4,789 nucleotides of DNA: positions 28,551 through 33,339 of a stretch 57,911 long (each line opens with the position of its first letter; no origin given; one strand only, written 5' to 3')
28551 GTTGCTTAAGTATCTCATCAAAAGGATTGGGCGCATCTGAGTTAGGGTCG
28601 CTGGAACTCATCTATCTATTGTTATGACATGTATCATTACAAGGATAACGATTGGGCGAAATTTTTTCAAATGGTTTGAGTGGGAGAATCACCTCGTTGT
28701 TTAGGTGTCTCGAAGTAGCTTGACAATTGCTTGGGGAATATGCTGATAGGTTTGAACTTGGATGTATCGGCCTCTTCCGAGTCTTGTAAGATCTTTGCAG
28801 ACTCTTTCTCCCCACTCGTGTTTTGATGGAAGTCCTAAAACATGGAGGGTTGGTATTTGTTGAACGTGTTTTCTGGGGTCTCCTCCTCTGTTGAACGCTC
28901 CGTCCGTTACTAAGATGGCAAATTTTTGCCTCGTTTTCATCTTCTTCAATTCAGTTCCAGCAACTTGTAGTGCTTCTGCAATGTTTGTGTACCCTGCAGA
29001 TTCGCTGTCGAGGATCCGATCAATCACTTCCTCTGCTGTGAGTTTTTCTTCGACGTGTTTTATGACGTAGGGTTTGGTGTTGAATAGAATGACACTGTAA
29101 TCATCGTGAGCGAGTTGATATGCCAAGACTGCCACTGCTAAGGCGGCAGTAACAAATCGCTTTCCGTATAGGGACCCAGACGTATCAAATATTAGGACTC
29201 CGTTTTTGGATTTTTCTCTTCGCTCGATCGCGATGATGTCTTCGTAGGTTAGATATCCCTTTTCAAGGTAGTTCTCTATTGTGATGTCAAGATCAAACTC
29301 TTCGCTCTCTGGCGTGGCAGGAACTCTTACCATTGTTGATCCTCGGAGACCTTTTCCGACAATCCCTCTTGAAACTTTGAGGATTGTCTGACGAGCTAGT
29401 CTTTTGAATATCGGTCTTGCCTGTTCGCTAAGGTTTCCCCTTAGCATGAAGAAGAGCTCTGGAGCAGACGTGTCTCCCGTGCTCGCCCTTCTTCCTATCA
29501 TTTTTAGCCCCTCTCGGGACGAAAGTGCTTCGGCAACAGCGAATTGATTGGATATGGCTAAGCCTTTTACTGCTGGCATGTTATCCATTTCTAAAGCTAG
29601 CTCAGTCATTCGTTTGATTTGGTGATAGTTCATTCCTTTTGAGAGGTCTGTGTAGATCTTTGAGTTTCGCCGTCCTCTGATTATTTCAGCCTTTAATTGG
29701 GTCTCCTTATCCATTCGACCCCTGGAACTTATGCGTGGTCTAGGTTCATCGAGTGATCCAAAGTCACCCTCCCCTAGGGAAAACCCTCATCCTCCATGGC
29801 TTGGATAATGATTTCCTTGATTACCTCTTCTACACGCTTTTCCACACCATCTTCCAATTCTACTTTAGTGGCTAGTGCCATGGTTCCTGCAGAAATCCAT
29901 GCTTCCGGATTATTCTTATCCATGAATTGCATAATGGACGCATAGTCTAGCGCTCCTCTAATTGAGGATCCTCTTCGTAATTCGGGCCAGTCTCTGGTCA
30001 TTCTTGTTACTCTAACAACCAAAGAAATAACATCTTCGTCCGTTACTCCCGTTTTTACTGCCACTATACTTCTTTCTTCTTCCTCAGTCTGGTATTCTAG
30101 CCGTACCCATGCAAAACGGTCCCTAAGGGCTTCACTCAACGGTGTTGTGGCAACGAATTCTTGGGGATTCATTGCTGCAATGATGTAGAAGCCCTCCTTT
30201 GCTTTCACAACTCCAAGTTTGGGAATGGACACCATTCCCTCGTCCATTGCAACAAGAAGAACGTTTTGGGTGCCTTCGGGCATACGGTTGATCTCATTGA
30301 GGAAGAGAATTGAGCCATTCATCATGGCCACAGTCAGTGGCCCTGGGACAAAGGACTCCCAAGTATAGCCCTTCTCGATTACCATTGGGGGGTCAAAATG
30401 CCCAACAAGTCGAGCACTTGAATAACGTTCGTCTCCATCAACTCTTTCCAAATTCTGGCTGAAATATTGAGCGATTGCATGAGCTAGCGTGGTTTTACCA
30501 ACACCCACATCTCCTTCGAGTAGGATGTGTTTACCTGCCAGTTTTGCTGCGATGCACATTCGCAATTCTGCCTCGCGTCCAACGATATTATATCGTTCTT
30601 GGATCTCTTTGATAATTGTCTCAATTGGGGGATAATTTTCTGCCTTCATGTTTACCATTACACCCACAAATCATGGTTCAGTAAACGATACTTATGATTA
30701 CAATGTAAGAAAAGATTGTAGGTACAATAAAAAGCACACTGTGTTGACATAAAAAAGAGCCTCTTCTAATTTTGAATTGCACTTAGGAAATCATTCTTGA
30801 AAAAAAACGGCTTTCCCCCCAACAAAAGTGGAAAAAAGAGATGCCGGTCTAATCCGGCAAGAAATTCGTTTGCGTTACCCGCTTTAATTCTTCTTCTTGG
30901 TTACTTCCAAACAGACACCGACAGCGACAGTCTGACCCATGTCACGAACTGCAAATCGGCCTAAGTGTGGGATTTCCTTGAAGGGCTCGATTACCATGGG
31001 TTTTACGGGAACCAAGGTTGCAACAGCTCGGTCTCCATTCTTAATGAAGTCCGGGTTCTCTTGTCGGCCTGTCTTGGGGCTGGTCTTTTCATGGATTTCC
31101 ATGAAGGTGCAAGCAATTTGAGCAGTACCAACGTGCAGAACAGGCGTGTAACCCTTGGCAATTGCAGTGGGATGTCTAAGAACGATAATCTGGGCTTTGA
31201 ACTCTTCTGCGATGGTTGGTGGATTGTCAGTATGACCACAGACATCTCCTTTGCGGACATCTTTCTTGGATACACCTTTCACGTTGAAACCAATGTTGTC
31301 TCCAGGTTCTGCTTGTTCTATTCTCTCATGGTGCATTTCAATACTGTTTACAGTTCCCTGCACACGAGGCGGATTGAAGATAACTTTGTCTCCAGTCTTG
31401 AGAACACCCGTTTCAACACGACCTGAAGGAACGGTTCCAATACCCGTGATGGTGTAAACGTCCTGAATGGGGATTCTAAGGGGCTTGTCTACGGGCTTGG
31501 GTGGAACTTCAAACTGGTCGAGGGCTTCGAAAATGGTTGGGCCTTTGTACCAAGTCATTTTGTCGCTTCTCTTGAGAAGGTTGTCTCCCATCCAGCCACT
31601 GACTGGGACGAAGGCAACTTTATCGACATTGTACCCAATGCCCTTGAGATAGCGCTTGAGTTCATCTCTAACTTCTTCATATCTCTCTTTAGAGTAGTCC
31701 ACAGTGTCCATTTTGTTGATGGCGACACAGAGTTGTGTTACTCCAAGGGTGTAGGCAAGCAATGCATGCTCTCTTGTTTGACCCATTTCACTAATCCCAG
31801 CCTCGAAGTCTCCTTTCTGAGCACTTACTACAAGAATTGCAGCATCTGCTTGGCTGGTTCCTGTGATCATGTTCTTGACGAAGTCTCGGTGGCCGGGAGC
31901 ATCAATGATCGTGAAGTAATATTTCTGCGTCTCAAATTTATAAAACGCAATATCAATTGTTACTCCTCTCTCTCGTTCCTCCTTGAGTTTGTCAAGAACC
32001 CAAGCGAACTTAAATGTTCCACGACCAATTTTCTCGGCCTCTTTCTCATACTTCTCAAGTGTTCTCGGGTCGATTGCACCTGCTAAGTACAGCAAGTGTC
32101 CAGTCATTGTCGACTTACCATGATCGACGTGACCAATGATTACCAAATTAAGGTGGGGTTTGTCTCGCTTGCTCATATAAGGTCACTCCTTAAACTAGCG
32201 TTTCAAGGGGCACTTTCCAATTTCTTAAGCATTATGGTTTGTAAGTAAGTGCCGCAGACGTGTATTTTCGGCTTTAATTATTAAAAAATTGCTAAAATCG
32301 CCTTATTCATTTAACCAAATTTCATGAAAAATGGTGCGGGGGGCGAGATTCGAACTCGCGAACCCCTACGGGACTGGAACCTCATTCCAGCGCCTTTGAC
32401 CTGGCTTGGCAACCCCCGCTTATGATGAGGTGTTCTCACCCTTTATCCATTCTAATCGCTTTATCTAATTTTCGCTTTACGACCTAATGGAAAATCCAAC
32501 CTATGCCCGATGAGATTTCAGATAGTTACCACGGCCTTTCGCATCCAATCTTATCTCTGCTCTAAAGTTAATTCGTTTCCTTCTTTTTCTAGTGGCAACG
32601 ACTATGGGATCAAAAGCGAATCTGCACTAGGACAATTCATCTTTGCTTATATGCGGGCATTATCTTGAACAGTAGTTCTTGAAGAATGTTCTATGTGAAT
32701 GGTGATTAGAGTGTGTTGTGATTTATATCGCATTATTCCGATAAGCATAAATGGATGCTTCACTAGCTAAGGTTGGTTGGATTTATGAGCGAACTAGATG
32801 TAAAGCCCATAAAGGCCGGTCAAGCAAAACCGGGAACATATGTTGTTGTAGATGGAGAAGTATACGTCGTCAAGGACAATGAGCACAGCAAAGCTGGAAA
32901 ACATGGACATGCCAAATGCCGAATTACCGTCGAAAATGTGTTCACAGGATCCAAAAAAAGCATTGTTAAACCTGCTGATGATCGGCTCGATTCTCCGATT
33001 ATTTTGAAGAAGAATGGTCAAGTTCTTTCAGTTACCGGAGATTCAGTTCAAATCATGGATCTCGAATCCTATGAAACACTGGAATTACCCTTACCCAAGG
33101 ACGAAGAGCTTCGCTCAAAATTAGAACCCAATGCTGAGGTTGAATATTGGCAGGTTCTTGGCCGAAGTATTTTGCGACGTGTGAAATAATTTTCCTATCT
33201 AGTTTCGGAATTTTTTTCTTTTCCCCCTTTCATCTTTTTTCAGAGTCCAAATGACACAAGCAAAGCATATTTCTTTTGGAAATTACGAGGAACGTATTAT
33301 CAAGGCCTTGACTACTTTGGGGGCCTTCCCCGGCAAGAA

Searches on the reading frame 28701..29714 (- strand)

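Call 59: search_protein_families(library=pfam, proteins=[window:28701-29714:-], max_evalue=0.0001)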
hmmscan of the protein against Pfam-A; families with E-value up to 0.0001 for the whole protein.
window:28701-29714:- (337 aa): 3 families
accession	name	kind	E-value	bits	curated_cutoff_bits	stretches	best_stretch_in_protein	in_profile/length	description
PF13519.12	VWA_2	-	8.9e-12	46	27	1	173-272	2-106/107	von Willebrand factor type A domain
PF05762.20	VWA_CoxE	-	5.3e-09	36.3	26.4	1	130-291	17-176/222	VWA domain containing CoxE-like protein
PF00092.34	VWA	-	5.9e-09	36.8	23.8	1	173-287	3-127/174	von Willebrand factor type A domain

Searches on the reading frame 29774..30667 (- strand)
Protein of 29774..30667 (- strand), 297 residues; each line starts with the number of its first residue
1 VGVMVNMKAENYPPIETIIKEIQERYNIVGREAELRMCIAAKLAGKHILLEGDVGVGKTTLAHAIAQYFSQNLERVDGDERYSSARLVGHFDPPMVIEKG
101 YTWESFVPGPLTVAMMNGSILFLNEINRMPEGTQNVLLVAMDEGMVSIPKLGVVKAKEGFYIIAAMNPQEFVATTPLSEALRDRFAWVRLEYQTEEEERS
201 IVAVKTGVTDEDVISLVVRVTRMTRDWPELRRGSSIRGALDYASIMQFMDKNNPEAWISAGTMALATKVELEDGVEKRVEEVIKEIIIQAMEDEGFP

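Call 59: search_protein_families(library=pfam, proteins=[window:29774-30667:-], max_evalue=0.0001)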
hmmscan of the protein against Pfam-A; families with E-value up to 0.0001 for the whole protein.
window:29774-30667:- (297 aa): 9 families
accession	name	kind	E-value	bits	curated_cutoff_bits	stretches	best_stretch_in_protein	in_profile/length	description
PF07728.20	AAA_5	-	1.1e-22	81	22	1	47-185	1-139/139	AAA domain (dynein-related subfamily)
PF07726.17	AAA_3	-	4.5e-17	62.6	27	1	47-186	1-130/131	ATPase family associated with various cellular activities (AAA)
PF05496.18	RuvB_N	-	3.6e-10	40.3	27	0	44-76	32-64/159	Holliday junction DNA helicase RuvB P-loop domain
PF00158.32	Sigma54_activat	-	6.2e-09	36.2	20.2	0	114-186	90-163/168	Sigma-54 interaction domain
PF00004.35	AAA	-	1.8e-08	35.4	21.2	1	48-185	1-123/131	ATPase family associated with various cellular activities (AAA)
PF00493.29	MCM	-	8.3e-07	28.8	23.3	1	46-170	58-175/224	MCM P-loop domain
PF01078.27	Mg_chelatase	-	1.2e-06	28.5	20.3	0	28-69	5-46/207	Magnesium chelatase, subunit ChlI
PF06068.19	TIP49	-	3.5e-05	23.6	23.8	1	36-74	41-79/347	TIP49 P-loop domain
PF07724.20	AAA_2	-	5.7e-05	23.7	27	0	48-162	6-120/166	AAA domain (Cdc48 subfamily)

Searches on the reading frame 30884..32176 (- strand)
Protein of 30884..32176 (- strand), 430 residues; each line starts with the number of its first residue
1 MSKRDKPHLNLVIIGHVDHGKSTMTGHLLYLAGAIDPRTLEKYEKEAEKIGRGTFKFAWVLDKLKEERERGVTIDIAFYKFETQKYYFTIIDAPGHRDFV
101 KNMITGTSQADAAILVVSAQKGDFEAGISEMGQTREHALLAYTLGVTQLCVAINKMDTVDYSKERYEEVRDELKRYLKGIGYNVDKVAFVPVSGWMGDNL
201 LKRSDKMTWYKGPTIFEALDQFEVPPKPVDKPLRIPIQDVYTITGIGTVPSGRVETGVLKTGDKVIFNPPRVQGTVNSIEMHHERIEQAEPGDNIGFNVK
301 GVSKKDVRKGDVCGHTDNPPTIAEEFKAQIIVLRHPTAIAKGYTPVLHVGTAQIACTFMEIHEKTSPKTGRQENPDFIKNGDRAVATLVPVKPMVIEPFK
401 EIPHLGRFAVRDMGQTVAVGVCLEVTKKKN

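Call 47: search_protein_families(library=pfam, proteins=[window:30884-32176:-], max_evalue=0.00001)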
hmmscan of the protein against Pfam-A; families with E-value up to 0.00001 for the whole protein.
window:30884-32176:- (430 aa): 4 families
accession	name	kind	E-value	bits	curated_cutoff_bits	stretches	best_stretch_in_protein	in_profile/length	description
PF00009.33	GTP_EFTU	-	3.6e-58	196.7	26.5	1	6-220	1-183/188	Elongation factor Tu GTP binding domain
PF22594.2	GTP-eEF1A_C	-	4.4e-34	117.3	27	1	325-422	1-100/101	GTP-eEF1A C-terminal domain-like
PF03143.23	GTP_EFTU_D3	-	1e-27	96.9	27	1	321-425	3-105/106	Elongation factor Tu C-terminal domain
PF03144.31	GTP_EFTU_D2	-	3.6e-18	66.2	30.3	1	247-313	1-72/73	Elongation factor Tu domain 2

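Call 49: find_related_loci(query=window:30884-32176:-, collection=genome_contigs, flank=500)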
Query window:30884-32176:- (430 aa) in genome_contigs; peptide patterns used: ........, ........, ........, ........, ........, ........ (x = any residue, [..] = any of these).
143 stretches matched a pattern; 42 encode a relative of the query (tblastn E <= 1e-3); 42 distinct loci.
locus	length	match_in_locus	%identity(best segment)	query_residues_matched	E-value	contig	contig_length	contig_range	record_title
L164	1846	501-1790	98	1-430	0e+0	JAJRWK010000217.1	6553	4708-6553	MAG: archaeon isolate Dive96_bin2.176 k141_2758137, whole genome shotgun sequence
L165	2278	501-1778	94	1-426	0e+0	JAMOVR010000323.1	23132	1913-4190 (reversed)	MAG: Candidatus Heimdallarchaeota archaeon isolate PIR-30_metabat2_scaf2bin.046 PIR-30_scaffold_707_c1, whole genome sho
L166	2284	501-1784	76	1-430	0e+0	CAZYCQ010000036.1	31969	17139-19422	MAG TPA_asm: uncultured archaeon isolate SRP162660_co1_241 genome assembly, contig: NODE_353_length_31969_cov_13.058313,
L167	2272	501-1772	71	1-425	0e+0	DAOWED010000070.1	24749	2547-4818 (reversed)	MAG TPA_asm: Candidatus Heimdallarchaeota archaeon isolate CSMAG_1930 CSMAG_1930_k141_1822590_length_24749_cov_12.2612,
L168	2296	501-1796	65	1-428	0e+0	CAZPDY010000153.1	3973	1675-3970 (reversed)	MAG TPA_asm: uncultured Candidatus Bathyarchaeia archaeon isolate binchicken_co58_185 genome assembly, contig: NODE_1792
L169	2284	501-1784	76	1-430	0e+0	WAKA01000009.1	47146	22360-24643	MAG: Candidatus Heimdallarchaeota archaeon isolate S012_26_esom k151_112173, whole genome shotgun sequence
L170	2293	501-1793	64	2-429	0e+0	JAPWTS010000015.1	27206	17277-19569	MAG: Thermofilales archaeon isolate RSNS8 scaffold_261_c2, whole genome shotgun sequence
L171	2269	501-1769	63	1-428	0e+0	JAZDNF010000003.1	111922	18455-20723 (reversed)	MAG: Candidatus Altiarchaeota archaeon isolate MEGAHIT-group-0.7 k141_12900638, whole genome shotgun sequence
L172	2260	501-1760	60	5-429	8e-177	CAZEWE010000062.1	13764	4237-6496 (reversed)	MAG TPA_asm: uncultured Methanospirillum sp. isolate SRP239243_co2_186 genome assembly, contig: NODE_7477_length_13764_c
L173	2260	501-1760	56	5-429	7e-175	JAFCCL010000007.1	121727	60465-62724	MAG: Candidatus Iainarchaeum archaeon isolate AB_3033_Bin_170 AB_3033_Bin_170_scaffold_332, whole genome shotgun sequenc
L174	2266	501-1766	59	6-429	1e-170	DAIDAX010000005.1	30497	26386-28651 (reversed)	MAG TPA_asm: bacterium isolate clean1851 NODE_5_length_30497_cov_11.904972, whole genome shotgun sequence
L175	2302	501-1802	56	4-429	8e-168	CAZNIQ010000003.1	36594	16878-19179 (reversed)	MAG TPA_asm: Candidatus Woesearchaeota archaeon isolate binchicken_co36_18 genome assembly, contig: NODE_602_length_3659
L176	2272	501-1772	55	4-428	1e-170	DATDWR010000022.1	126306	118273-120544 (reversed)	MAG TPA_asm: Candidatus Nanoarchaeia archaeon isolate SMAG_U8117 k141_1767305, whole genome shotgun sequence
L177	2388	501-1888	56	1-427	2e-160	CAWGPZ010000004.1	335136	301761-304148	MAG: uncultured Actinomycetota bacterium isolate MFD09779.bin.1.42 genome assembly, contig: contig_14275, whole genome s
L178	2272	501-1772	55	4-428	1e-158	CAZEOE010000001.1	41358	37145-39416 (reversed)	MAG TPA_asm: Candidatus Woesearchaeota archaeon isolate SRP329715_co1_212 genome assembly, contig: NODE_1223_length_4135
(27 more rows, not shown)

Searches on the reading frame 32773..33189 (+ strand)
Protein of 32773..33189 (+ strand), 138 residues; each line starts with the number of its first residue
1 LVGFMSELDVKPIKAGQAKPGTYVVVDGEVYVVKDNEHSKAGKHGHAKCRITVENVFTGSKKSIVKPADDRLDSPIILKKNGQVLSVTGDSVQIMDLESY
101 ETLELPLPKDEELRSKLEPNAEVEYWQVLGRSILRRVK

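Call 59: search_protein_families(library=pfam, proteins=[window:32773-33189:+], max_evalue=0.0001)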
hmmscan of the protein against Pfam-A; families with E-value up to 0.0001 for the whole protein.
window:32773-33189:+ (138 aa): 2 families
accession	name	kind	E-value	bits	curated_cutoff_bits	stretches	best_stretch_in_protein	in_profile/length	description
PF21485.3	IF5A-like_N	-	5.3e-13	49.1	27.1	1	11-68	4-61/63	Translation initiation factor 5A-like, N-terminal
PF08207.18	EFP_N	-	1.1e-09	38.5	23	1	15-70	2-56/58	Elongation factor P (EF-P) KOW-like domain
